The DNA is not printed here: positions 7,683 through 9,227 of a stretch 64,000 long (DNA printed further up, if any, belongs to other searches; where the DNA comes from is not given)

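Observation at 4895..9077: Rewired near-IR switch: BphP1 plus an HTH-less PpsR2 plus heme oxygenase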

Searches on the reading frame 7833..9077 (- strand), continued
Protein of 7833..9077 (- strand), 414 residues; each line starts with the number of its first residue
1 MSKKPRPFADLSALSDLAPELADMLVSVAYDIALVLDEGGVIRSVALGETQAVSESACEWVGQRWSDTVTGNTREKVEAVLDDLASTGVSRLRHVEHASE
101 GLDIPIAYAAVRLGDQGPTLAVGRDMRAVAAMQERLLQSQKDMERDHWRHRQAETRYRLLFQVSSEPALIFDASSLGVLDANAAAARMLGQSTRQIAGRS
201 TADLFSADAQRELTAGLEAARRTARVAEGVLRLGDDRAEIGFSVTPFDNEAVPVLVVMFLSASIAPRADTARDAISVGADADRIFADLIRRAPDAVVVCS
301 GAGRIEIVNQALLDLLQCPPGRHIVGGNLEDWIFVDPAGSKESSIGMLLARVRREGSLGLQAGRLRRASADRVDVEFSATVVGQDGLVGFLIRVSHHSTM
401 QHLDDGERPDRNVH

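Call 53: predict_structure(alignment_id=A1)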
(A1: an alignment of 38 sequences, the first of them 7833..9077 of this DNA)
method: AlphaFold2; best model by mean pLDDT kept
length: 414 residues; sequences in the alignment: 38
mean_pLDDT: 82.9   pTM: 0.46
mean pLDDT of the five models: 82.9, 82.1, 81.1, 79.1, 78.5
residues with pLDDT >= 90: 190; 70-90: 165; 50-70: 21; < 50: 38
segments of 3 or more residues with pLDDT < 50: 1-4, 263-277, 398-414
pLDDT, mean of each block of 10 residues (from residue 1): 56 89 91 94 91 80 93 90 90 88 90 91 91 91 88 83 90 93 92 92 89 94 90 75 88 90 46 46 76 90 91 87 86 71 77 86 86 91 86 71 37 35
secondary structure, 60 per line:
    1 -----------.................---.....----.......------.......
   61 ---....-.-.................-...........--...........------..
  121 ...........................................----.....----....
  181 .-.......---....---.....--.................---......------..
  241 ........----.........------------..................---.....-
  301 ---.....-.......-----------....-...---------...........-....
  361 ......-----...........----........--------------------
elements in order: H12-28 E32-36 E41-47 H54-60 H71-87 E89-99 E102-112 E119-125 H126-163 E168-172 E177-181 H183-189 H193-196 H201-204 H207-223 E227-232 E239-248 E253-261 H274-291 E295-299 E304-308 H310-316 E333-335 H345-355 E357-366 E372-382 E387-394

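Call 58: fold_search(model_id=the predicted structure, library=pdb)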
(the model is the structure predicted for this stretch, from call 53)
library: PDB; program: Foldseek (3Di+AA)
matches with E <= 10: 1563; with E <= 0.001: 474
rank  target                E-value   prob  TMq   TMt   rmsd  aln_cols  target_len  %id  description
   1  4hh2_A                7.7e-27  1.00  0.44  0.48  16.0       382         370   25  Structure of PpsR without the HTH motif from Rb. sphaeroides (released 2013-06-05)
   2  4hh2_D                2.6e-26  1.00  0.33  0.36  16.6       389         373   25  Structure of PpsR without the HTH motif from Rb. sphaeroides (released 2013-06-05)
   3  4hh2_B                3.5e-25  1.00  0.43  0.48  13.5       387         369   24  Structure of PpsR without the HTH motif from Rb. sphaeroides (released 2013-06-05)
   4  4hh3_A                2.6e-16  1.00  0.36  0.53   7.8       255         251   27  Structure of the AppA-PpsR2 core complex from Rb. sphaeroides (released 2013-06-05)
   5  4l9g_A                3.8e-16  1.00  0.41  0.61   6.4       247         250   26  Structure of PpsR N-Q-PAS1 from Rb. sphaeroides (released 2014-02-12)
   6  4hh3_B                7.1e-16  1.00  0.35  0.52   7.1       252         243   26  Structure of the AppA-PpsR2 core complex from Rb. sphaeroides (released 2013-06-05)
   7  4l9g_B                1.4e-15  1.00  0.37  0.55   7.0       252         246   26  Structure of PpsR N-Q-PAS1 from Rb. sphaeroides (released 2014-02-12)
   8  9cmf_A                1.3e-11  1.00  0.23  0.13  15.3       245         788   11  Substrate bound DosP (released 2024-11-20)
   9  6pps_C                3.8e-11  1.00  0.24  0.36  20.8       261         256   12  A blue light illuminated LOV-PAS construct from the LOV-HK sensory protein from Brucella abortus (construct 15-273) (released 2020-07-15)
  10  9bgv_A                4.0e-11  1.00  0.23  0.14  15.5       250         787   13  DosP R97A straight form (released 2024-11-20)
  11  8js6_E                6.2e-11  1.00  0.25  0.39  16.7       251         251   17  Dimeric PAS domains of oxygen sensor FixL in complex with cyanide-bound ferric heme (released 2024-06-26)
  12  6pps_A                6.9e-11  1.00  0.24  0.36  19.7       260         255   12  A blue light illuminated LOV-PAS construct from the LOV-HK sensory protein from Brucella abortus (construct 15-273) (released 2020-07-15)
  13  8js5_G                7.3e-11  1.00  0.24  0.38  16.9       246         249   17  Dimeric PAS domains of oxygen sensor FixL with ferric unliganded heme (released 2024-06-26)
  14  9cdr_A                9.6e-11  1.00  0.22  0.12  17.3       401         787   13  DosP Apo straight form (released 2024-11-20)
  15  8js5_B                1.3e-10  1.00  0.25  0.38  16.7       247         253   16  Dimeric PAS domains of oxygen sensor FixL with ferric unliganded heme (released 2024-06-26)
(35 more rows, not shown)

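Call 69: find_encoding_contigs(protein=P0005, flank=10000, max_places=1)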
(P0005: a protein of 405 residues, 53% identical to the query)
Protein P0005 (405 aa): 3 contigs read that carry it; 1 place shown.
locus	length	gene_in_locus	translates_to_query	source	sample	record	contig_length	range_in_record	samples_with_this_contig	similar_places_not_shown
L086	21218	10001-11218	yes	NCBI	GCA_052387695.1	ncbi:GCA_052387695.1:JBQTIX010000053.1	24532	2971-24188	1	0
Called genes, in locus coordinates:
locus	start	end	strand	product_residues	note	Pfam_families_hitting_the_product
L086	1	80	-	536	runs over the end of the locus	PF00148:Oxidored_nitro, PF08369:PCP_red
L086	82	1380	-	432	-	PF00148:Oxidored_nitro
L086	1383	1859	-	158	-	PF07284:BCHF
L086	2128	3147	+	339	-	PF02310:B12-binding (weak)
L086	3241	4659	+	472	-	PF00989:PAS (faint), PF08448:PAS_4 (faint), PF13426:PAS_9 (faint), PF13188:PAS_8 (weak), PF02954:HTH_8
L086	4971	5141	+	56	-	-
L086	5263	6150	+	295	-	PF01040:UbiA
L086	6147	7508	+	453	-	PF07690:MFS_1, PF03209:PUCC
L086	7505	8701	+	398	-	PF01266:DAO (weak), PF01494:FAD_binding_3 (weak), PF05834:Lycopene_cycl (faint), PF07992:Pyr_redox_2, PF12831:FAD_oxidored (weak), PF13450:NAD_binding_8 (weak), PF01494:FAD_binding_3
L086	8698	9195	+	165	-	PF03073:TspO_MBR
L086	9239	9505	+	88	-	PF01355:HIPIP (faint)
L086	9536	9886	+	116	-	-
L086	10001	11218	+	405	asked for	PF24820:Diguanyl_cycl_sensor (faint), PF08448:PAS_4 (faint), PF13426:PAS_9 (faint), PF00989:PAS (weak), PF13188:PAS_8 (weak), PF00989:PAS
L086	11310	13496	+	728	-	PF08446:PAS_2, PF01590:GAF, PF08448:PAS_4 (faint), PF00360:PHY, PF00989:PAS (weak), PF13426:PAS_9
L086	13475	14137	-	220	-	PF01126:Heme_oxygenase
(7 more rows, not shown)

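Call 73: search_protein_representatives(alignment_id=A1)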
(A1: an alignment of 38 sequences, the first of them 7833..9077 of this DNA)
Query: 38 sequences, 405 profile positions. Proteins with E-value up to 0.001 (for the whole library): 205436; up to 1e-10: 59669; up to 1e-30: 3108. The best 150 are listed.
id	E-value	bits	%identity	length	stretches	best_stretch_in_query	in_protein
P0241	9.2e-168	574.9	-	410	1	1-405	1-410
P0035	9.5e-160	548.5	-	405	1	1-405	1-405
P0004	7.0e-157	539.1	-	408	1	1-405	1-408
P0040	3.5e-154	530.2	-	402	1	1-405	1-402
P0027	1.9e-150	517.9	-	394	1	14-395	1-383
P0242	4.2e-148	510.2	-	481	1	4-395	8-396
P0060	2.3e-146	504.5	-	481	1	7-396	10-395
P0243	3.9e-144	497.1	-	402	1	1-405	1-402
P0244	1.1e-137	475.9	-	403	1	2-404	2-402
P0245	7.0e-133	460.0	-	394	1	10-393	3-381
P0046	9.4e-130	449.7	-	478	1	9-395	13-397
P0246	1.8e-128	445.5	-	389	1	5-387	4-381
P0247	1.3e-127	442.7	-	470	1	2-390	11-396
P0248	1.9e-126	438.9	-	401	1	1-387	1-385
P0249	5.6e-125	434.0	-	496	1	3-394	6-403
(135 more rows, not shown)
